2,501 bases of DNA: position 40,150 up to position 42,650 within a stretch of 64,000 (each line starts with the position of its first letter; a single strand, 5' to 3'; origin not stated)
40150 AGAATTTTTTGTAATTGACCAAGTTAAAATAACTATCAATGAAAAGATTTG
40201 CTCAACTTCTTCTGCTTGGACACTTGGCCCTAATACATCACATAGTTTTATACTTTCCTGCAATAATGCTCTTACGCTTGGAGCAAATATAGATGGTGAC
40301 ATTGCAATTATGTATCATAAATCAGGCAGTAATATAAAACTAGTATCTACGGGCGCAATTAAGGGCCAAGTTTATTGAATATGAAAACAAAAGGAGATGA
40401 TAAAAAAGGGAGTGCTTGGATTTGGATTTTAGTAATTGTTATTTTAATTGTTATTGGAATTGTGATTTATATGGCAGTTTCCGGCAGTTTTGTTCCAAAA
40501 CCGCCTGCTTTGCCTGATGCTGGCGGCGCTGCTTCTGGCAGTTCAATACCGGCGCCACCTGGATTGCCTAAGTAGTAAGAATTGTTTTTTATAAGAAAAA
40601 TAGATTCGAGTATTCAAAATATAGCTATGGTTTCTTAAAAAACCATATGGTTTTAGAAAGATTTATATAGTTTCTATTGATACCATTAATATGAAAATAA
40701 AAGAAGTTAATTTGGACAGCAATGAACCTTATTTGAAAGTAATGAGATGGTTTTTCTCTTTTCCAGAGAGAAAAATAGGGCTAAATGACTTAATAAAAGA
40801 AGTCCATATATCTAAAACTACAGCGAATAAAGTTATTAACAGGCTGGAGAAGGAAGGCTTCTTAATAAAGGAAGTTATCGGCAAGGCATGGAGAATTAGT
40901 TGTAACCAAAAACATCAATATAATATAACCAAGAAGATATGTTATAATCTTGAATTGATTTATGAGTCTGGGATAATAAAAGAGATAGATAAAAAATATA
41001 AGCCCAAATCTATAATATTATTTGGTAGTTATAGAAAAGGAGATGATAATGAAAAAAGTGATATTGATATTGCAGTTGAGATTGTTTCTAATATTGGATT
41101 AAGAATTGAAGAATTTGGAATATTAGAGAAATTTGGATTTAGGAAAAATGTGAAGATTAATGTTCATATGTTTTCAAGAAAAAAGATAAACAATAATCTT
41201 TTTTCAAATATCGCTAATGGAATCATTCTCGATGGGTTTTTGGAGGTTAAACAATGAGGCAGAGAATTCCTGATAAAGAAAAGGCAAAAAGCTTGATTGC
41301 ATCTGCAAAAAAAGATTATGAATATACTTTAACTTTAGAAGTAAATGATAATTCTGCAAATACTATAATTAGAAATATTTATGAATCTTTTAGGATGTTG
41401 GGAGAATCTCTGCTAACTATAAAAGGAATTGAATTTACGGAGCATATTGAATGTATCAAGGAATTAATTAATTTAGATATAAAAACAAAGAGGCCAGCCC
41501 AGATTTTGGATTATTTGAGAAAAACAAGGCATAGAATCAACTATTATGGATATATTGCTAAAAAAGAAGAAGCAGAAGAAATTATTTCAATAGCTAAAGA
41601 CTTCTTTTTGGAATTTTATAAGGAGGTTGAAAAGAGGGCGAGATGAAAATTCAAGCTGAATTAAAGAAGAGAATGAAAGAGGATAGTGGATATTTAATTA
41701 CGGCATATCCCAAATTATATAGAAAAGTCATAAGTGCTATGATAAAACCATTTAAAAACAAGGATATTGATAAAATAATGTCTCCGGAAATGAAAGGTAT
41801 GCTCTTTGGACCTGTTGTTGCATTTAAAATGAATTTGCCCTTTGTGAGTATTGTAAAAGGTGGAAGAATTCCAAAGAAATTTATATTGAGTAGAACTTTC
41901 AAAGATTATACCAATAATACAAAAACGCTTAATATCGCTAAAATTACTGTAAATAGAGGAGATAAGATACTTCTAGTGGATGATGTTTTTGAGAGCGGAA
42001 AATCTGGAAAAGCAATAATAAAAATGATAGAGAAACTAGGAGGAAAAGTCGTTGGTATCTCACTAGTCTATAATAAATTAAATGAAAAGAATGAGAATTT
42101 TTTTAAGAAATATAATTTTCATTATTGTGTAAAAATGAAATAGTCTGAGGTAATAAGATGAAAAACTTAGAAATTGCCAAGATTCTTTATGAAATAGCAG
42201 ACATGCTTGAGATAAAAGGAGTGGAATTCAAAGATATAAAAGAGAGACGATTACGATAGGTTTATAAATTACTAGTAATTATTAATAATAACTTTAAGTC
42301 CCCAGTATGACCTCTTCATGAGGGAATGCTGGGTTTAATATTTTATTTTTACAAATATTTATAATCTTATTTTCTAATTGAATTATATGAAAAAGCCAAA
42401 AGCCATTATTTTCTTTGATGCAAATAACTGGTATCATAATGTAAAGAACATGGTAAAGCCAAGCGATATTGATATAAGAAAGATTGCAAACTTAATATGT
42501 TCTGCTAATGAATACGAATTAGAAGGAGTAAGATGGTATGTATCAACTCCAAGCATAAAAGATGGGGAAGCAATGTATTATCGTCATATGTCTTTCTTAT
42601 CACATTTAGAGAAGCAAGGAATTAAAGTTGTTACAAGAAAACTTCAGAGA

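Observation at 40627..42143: Translationally coupled wHTH-MNT / HEPN / Apt-like phosphoribosyltransferase module with a dedicated palindromic operator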

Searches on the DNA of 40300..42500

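Call 48: search_rna_families(source=window, start=40300, end=42500, threshold=evalue, max_evalue=1)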
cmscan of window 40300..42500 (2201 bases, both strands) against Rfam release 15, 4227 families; matches with E-value up to 1: 0.
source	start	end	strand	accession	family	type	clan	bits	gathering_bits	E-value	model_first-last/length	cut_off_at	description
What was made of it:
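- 42301..42349 (+): Stable hairpin with a tandem G-A internal loop (42301-42333) followed by a T-rich tract; probable 3' end of the ORF1-ORF2-ORF3 transcript. No Rfam match (call 48).
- Tried and rejected: Rfam found nothing in 40300-42500 (call 48).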

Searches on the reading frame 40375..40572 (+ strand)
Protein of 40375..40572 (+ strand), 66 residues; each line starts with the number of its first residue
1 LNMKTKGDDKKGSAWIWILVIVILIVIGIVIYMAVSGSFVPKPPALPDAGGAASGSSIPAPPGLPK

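Call 55: search_protein_families(library=pfam, proteins=[window:40375-40572:+], max_evalue=0.01)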
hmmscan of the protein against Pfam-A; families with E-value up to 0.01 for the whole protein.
window:40375-40572:+ (66 aa): 1 family
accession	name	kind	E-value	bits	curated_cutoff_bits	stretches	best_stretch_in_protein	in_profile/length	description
PF13396.11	PLDc_N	-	0.00014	22.2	23.3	1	11-34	16-39/42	Phospholipase_D-nuclease N-terminal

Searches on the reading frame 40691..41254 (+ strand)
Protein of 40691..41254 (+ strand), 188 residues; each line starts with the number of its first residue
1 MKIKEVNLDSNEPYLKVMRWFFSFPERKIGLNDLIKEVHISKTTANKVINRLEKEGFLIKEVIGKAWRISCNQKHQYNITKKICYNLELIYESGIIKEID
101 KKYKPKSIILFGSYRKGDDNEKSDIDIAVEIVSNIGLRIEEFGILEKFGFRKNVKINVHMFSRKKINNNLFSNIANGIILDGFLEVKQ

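Call 4: search_protein_families(library=ncbifam, proteins=[window:40691-41254:+], max_evalue=0.1)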
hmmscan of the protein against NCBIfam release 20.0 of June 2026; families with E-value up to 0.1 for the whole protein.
window:40691-41254:+ (188 aa): 9 families
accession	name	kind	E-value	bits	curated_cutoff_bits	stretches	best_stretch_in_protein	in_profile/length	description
NF047752.1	MntA_antitoxin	equivalog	9.7e-09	35.1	60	1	101-147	3-48/106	type VII toxin-antitoxin system MntA family adenylyltransferase antitoxin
TIGR01889.1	Staph_reg_Sar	paralog_domain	0.00051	20.3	62.6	1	25-61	40-76/109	staphylococcal accessory regulator family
NF053606.1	Sta1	subfamily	0.0019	18.3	80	1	28-62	34-68/100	Sta1 family transcriptional regulator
NF040939.2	trans_reg_lrs14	equivalog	0.0028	17.7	90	1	27-61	35-69/103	Lrs14 family HTH-type transcriptional regulator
NF049964.1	dUTPaseEpsil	equivalog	0.011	15.2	300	1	36-137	116-214/230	dUTPase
TIGR02018.2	his_ut_repres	equivalog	0.012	15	220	1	32-60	27-55/226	histidine utilization transcriptional repressor HutC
NF011671.1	PRK15090.1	equivalog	0.024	13.9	275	1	26-69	26-69/256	DNA-binding transcriptional regulator KdgR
NF051895.1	anti_phage_HalB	equivalog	0.083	12.5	190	0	108-127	2-21/211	anti-phage Hailong system nucleotidyltransferase HalB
NF004049.0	PRK05568.1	equivalog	0.088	13.1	206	0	95-120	72-97/142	flavodoxin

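Call 5: search_protein_families(library=padloc, proteins=[window:40691-41254:+], max_evalue=0.1)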
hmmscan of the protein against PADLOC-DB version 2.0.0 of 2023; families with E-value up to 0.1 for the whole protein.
window:40691-41254:+ (188 aa): 13 families
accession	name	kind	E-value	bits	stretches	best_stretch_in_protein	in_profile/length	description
PDLC04368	PDC-M05A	-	6.1e-10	37.3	1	16-167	17-167/201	-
PDLC04906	PDC-S09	-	6.9e-10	37.2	1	97-179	16-96/98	-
PDLC04904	PDC-S09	-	1.3e-08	33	1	95-179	15-96/104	-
PDLC04902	PDC-S09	-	1.4e-07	29.7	1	96-174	12-88/97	-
PDLC04903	PDC-S09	-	2.1e-07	29.2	1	99-167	18-91/108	-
PDLC04907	PDC-S09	-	9.1e-07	27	1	96-135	18-57/114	-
PDLC04905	PDC-S09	-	3.1e-06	25.5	1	96-172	12-88/101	-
PDLC04369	PDC-M05A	-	0.0003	18.5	1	15-170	16-166/201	-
PDLC04372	PDC-M05A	-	0.0018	16.5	1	32-168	2-137/167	-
PDLC04901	PDC-S09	-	0.0026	16.5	1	98-159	14-72/126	-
PDLC01879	CARF3--CARF_TM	-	0.0027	15.4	1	8-81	152-211/222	-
PDLC03963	SoFic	-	0.003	15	1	15-62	296-340/361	-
PDLC01044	Csa3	-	0.0065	14.4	1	27-60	148-181/194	Type I-A associated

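Call 6: search_protein_families(library=pfam, proteins=[window:40691-41254:+], max_evalue=0.1)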
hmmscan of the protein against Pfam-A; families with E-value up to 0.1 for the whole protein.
window:40691-41254:+ (188 aa): 14 families
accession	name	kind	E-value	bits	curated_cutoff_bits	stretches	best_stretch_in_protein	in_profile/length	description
PF01909.29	NTP_transf_2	-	8.4e-10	39.4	21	1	94-134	3-43/93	Nucleotidyltransferase domain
PF18765.7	Polbeta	-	2e-08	34.7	26.9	1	96-134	3-42/93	Polymerase beta, Nucleotidyltransferase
PF13412.12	HTH_24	-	0.00011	22.1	21.9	1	31-58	20-47/48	Winged helix-turn-helix DNA-binding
PF01047.28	MarR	-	0.00024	21.3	24.6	1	29-59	18-48/59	MarR family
PF12802.13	MarR_2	-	0.0018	18.9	27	1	32-61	24-53/61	MarR family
PF08279.18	HTH_11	-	0.0075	16.6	25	1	29-60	16-47/55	HTH domain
PF14792.12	DNA_pol_B_palm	-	0.012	16.3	25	0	97-130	16-48/113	DNA polymerase beta palm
PF00392.27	GntR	-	0.013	15.6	27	1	25-59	20-55/64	Bacterial regulatory proteins, gntR family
PF01978.25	TrmB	-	0.014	15.7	25.6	1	32-61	26-55/68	Sugar-specific transcriptional regulator TrmB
PF07106.19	TBPIP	-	0.017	15.5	22.8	1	37-66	28-56/62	TBPIP/Hop2 winged helix domain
PF01325.25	Fe_dep_repress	-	0.021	15.4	26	1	26-59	20-53/60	Iron dependent repressor, N-terminal DNA binding domain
PF22600.2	MTPAP-like_central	-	0.026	15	27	1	66-145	8-80/139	Poly(A) RNA polymerase, mitochondrial-like, central palm domain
PF22381.2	Staph_reg_Sar_Rot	-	0.027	15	27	0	27-61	29-61/85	Transcriptional regulator SarA/Rot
PF21148.3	NSUN5_fdxn-like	-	0.083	13.7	24.5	0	38-77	7-46/78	NOL1/NOP2/Sun domain family member 5, ferredoxin-like domain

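Call 16: find_homologous_proteins(query=window:40691-41254:+, max_evalue=0.001)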
Query window:40691-41254:+ (188 aa): 1305 proteins with E <= 0.001 among 1412 candidates; the best 120 are listed.
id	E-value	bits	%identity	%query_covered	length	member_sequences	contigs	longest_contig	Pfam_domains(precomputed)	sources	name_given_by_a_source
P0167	2.2e-105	368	89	100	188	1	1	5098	PF18765.8,PF01909.30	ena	-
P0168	2.3e-105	368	90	100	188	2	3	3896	PF18765.8,PF01909.30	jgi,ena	-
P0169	3.6e-105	368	90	99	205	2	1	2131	PF18765.8,PF01909.30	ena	-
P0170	4.0e-102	358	86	100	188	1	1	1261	PF18765.8,PF01909.30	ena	-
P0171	7.7e-101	353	84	99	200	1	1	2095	PF18765.8,PF01909.30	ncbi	-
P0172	1.1e-98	346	83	99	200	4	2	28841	PF18765.8,PF01909.30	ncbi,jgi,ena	-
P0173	9.6e-95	334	79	100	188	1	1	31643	PF18765.8,PF01909.30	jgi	jgi:predicted nucleotidyltransferase/predicted transcriptional regulator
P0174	1.3e-94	333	80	100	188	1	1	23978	PF01047.29,PF13412.13,PF18765.8,PF01909.30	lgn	-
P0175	3.2e-88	312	74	99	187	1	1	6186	PF18765.8,PF01909.30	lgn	-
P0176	8.1e-74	265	64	96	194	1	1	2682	PF18765.8,PF01909.30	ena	-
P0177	2.0e-72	261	64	97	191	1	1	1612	PF01047.29,PF13412.13,PF18765.8,PF01909.30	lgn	-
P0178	4.2e-72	260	64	98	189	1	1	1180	PF01047.29,PF18765.8,PF01909.30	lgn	-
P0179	8.7e-72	259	67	96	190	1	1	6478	PF18765.8,PF01909.30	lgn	-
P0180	1.0e-71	259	62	99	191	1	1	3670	PF01047.29,PF18765.8,PF01909.30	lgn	-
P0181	3.6e-71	257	64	96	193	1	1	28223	PF18765.8,PF01909.30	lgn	-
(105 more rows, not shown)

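Call 78: search_dna_similar(query=window:40691-41254:+, collection=plasmids, mode=protein, max_rows=10)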
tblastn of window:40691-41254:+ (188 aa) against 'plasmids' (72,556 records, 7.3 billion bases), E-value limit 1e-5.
No match.

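Call 79: search_dna_similar(query=window:40691-41254:+, collection=phages, mode=protein, max_rows=10)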
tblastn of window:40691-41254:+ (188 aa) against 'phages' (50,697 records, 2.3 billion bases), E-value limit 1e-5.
No match.

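Call 82: search_protein_families(library=padloc, alignment_id=A5, max_evalue=0.001)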
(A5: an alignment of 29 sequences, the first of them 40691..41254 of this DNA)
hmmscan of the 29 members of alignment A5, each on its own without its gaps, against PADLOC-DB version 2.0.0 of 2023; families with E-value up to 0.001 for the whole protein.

A. member 1, window:40691-41254:+ (188 aa): 8 families
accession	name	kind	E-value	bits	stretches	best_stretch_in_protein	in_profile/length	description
PDLC04368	PDC-M05A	-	6.1e-10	37.3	1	16-167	17-167/201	-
PDLC04906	PDC-S09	-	6.9e-10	37.2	1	97-179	16-96/98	-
PDLC04904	PDC-S09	-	1.3e-08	33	1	95-179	15-96/104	-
PDLC04902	PDC-S09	-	1.4e-07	29.7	1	96-174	12-88/97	-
PDLC04903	PDC-S09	-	2.1e-07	29.2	1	99-167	18-91/108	-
PDLC04907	PDC-S09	-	9.1e-07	27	1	96-135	18-57/114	-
PDLC04905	PDC-S09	-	3.1e-06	25.5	1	96-172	12-88/101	-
PDLC04369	PDC-M05A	-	0.0003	18.5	1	15-170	16-166/201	-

B. families by the number of members that match (of 29 scanned): 29 families (the first 25 are shown)
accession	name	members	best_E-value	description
PDLC04368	PDC-M05A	29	5.7e-13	-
PDLC04906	PDC-S09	29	2.1e-10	-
PDLC04904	PDC-S09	29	1.3e-08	-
PDLC04903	PDC-S09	29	1.8e-08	-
PDLC04907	PDC-S09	29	8.9e-08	-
PDLC04902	PDC-S09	29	1.4e-07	-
PDLC04901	PDC-S09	18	4.3e-06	-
PDLC04369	PDC-M05A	17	9.5e-08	-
PDLC04370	PDC-M05A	11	2e-06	-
PDLC04372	PDC-M05A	10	1.8e-06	-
PDLC04905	PDC-S09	8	3.1e-06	-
PDLC01860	CARF3--CARF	8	5.2e-05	-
PDLC03963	SoFic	8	0.00016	-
PDLC01044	Csa3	6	5.5e-05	Type I-A associated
PDLC01852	CARF3--CARF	6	0.00031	-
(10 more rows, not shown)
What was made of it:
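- On PDC-M05 (PADLOC): 29 of 29 relatives match, best 5.7e-13 (calls 5, 82).
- Closest known: PDC-M05. Same: ORF1 matches M05A over residues 16-167, including the N-terminal wHTH region, and 29 of 29 family members match (calls 5, 82).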
